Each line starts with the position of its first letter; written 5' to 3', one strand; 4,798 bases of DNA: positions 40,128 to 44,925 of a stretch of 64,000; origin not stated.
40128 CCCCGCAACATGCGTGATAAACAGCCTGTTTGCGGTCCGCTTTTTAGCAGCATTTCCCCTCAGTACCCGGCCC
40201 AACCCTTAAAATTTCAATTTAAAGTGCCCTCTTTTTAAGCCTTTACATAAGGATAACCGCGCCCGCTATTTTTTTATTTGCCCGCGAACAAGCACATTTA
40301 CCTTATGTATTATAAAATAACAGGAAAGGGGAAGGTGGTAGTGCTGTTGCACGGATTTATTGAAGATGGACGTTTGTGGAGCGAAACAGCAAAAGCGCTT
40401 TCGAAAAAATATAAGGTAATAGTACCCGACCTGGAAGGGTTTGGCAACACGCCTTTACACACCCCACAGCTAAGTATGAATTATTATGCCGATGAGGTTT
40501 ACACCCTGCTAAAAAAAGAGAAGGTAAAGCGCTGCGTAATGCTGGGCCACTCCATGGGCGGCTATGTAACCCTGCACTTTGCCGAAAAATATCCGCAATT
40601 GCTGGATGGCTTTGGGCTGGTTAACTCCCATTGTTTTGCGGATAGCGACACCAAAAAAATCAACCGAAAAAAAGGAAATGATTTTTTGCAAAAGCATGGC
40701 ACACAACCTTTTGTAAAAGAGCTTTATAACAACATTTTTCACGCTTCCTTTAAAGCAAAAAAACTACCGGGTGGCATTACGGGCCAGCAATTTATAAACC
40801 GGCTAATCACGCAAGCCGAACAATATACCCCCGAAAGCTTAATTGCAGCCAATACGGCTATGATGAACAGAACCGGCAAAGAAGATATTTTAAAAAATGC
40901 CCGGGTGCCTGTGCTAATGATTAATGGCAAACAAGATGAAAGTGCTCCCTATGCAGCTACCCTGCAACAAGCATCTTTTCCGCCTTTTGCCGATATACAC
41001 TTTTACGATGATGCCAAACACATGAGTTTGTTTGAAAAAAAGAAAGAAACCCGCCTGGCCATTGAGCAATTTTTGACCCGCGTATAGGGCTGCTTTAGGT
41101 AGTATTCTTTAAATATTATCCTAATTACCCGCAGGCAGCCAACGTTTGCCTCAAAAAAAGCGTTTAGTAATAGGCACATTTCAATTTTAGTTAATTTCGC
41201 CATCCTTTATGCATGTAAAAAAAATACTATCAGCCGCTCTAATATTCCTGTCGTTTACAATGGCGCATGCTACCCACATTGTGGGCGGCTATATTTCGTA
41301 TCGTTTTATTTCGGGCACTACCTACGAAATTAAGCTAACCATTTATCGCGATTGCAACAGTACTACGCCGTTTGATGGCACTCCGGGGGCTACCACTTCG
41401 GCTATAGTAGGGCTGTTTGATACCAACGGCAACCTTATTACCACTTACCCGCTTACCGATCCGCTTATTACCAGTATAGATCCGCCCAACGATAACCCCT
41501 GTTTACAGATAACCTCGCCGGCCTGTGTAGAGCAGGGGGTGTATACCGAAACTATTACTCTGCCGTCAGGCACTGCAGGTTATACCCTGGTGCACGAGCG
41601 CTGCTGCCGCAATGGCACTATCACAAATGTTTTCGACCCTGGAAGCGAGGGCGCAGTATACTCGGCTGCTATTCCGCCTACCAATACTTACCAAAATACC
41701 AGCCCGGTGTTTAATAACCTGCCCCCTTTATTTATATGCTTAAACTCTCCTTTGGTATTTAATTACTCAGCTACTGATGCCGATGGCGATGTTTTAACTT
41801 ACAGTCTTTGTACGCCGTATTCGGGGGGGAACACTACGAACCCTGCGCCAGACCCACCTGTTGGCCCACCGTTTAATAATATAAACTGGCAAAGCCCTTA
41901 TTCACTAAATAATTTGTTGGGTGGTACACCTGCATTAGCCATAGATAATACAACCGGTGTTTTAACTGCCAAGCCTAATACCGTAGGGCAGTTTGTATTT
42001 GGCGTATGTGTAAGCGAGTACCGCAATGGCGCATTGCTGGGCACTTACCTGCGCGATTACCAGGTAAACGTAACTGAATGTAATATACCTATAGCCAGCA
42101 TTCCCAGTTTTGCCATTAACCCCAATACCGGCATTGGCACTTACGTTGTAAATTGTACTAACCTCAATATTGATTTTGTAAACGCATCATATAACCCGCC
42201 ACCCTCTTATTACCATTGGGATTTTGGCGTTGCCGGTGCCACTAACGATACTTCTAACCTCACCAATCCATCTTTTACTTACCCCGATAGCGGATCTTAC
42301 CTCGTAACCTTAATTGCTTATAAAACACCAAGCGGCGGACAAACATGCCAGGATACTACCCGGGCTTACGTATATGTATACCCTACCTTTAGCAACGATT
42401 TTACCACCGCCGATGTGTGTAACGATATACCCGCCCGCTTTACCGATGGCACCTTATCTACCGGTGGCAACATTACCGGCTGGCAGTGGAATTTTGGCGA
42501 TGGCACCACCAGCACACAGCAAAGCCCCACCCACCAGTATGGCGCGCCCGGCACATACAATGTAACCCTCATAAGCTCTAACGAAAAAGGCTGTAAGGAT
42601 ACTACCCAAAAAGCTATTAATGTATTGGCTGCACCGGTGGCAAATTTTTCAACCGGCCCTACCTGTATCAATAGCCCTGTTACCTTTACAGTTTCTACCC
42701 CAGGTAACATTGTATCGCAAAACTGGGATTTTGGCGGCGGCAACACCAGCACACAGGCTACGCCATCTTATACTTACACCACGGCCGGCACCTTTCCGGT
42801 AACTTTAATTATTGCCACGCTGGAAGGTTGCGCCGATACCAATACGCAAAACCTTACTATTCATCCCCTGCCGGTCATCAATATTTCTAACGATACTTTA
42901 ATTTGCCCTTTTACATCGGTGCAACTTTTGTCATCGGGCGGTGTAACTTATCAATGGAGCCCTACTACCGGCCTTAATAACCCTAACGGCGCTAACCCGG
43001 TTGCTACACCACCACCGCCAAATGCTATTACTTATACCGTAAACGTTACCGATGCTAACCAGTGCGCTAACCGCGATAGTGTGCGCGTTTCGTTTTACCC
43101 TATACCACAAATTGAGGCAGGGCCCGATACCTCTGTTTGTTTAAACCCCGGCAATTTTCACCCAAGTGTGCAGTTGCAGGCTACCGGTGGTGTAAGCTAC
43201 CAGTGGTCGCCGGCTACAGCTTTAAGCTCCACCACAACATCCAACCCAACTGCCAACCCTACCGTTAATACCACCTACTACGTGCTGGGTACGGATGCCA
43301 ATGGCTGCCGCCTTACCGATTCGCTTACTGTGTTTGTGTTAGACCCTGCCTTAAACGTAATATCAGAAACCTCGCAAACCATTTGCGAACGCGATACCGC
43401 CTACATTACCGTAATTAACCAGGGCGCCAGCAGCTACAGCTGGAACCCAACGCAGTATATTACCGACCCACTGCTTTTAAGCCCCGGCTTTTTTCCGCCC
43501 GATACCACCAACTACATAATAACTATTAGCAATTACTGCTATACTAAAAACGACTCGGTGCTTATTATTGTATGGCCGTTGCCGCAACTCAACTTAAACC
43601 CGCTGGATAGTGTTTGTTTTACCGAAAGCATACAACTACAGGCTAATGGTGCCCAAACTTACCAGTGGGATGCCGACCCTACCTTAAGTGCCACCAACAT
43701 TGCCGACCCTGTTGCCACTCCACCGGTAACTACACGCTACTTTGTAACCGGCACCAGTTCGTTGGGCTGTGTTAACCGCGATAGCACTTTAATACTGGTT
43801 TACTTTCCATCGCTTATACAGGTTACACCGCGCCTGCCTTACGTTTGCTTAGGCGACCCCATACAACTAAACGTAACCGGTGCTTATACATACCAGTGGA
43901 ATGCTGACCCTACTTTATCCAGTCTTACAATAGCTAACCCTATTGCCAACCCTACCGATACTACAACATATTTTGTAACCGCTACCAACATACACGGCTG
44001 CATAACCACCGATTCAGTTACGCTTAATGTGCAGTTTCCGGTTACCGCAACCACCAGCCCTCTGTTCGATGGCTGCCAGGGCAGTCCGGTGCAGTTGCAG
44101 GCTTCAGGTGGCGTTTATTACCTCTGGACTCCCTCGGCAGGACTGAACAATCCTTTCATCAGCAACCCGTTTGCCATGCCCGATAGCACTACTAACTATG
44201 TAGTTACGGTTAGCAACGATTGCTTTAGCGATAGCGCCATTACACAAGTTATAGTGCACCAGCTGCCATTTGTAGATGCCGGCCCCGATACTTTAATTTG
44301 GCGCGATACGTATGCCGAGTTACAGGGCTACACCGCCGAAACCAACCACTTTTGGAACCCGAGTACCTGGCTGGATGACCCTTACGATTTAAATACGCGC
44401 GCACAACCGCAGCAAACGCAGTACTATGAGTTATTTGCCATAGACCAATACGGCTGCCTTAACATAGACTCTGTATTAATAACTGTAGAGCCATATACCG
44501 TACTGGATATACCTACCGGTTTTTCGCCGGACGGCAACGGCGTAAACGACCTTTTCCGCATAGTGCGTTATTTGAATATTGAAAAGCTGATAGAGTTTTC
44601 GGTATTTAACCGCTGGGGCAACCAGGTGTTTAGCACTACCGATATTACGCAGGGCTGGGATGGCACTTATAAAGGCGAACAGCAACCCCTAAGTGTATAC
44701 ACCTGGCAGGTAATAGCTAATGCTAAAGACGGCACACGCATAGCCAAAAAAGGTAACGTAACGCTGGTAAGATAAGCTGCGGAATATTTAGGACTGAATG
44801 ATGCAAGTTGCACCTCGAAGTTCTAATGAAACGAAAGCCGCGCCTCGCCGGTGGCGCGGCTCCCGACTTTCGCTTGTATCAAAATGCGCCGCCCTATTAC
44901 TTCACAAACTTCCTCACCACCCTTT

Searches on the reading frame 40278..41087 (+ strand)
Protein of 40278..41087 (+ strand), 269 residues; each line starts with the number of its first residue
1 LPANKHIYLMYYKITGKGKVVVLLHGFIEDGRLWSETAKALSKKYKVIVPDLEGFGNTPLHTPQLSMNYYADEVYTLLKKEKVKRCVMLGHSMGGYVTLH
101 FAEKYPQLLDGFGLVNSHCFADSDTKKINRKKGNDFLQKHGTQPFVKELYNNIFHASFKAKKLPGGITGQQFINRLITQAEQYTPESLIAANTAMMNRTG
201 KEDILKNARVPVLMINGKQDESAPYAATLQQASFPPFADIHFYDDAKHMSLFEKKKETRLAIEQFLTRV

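Call 20: search_protein_families(library=pfam, proteins=[window:40278-41087:+], max_evalue=0.00001)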
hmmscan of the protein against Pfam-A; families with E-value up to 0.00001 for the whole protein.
window:40278-41087:+ (269 aa): 4 families
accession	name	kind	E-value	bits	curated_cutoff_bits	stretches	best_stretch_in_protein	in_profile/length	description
PF00561.26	Abhydrolase_1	-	1e-22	81.5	25.8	1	20-254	2-244/245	alpha/beta hydrolase fold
PF12146.15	Hydrolase_4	-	1.6e-18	67.3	27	1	19-254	5-238/239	Serine aminopeptidase, S33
PF12697.13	Abhydrolase_6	-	9.9e-14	53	26.3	1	21-253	1-209/217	Alpha/beta hydrolase family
PF03096.20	Ndr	-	1.1e-09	37.8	23.3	1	60-220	75-230/283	Ndr family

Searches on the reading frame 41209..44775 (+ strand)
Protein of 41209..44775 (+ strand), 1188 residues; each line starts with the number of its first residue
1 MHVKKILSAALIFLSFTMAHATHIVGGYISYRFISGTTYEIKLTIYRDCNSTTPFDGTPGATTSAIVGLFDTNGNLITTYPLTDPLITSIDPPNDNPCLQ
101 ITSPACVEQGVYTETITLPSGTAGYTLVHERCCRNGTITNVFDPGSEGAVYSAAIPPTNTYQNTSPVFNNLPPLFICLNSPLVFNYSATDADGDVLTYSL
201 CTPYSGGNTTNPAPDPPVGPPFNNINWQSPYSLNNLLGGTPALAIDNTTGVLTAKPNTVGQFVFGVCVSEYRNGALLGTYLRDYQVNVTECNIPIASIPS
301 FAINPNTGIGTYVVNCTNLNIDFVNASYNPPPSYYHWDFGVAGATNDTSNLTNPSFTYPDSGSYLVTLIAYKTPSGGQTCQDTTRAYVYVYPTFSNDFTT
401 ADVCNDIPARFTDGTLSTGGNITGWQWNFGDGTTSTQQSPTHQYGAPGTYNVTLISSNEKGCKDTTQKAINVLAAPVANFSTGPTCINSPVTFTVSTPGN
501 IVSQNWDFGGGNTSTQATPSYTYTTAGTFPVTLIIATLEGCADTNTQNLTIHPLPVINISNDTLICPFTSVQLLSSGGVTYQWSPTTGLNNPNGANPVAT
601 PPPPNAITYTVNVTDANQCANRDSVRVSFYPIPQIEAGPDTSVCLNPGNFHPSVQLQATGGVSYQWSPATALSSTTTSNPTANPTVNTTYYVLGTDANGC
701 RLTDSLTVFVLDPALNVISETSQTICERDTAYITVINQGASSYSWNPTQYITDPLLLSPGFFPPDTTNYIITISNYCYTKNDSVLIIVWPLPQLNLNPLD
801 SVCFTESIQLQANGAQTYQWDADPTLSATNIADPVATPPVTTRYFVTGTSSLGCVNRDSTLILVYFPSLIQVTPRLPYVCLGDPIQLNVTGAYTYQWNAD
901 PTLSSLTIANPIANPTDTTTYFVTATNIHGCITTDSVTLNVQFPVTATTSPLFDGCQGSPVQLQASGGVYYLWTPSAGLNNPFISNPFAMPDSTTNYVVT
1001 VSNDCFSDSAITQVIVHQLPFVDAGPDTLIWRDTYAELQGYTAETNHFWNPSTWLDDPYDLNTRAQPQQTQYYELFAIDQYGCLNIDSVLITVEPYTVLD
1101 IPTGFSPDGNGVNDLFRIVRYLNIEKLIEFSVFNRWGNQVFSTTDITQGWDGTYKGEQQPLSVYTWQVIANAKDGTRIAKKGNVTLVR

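Call 20: search_protein_families(library=pfam, proteins=[window:41209-44775:+], max_evalue=0.00001)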
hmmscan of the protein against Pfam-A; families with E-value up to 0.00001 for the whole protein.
window:41209-44775:+ (1188 aa): 4 families
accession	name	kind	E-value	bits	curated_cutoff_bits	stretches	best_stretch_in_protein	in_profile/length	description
PF18911.6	PKD_4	-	3.1e-36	123.7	27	2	401-468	12-80/85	PKD domain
PF00801.26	PKD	-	4.8e-25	87.8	23.5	2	419-466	26-75/80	PKD domain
PF19081.6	Ig_7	-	6.8e-19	68.4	27.3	0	878-941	11-80/84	Ig-like domain CHU_C associated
PF13585.12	CHU_C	-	3.1e-14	53.3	27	1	1100-1185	2-85/86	CHU_C Type IX secretion signal domain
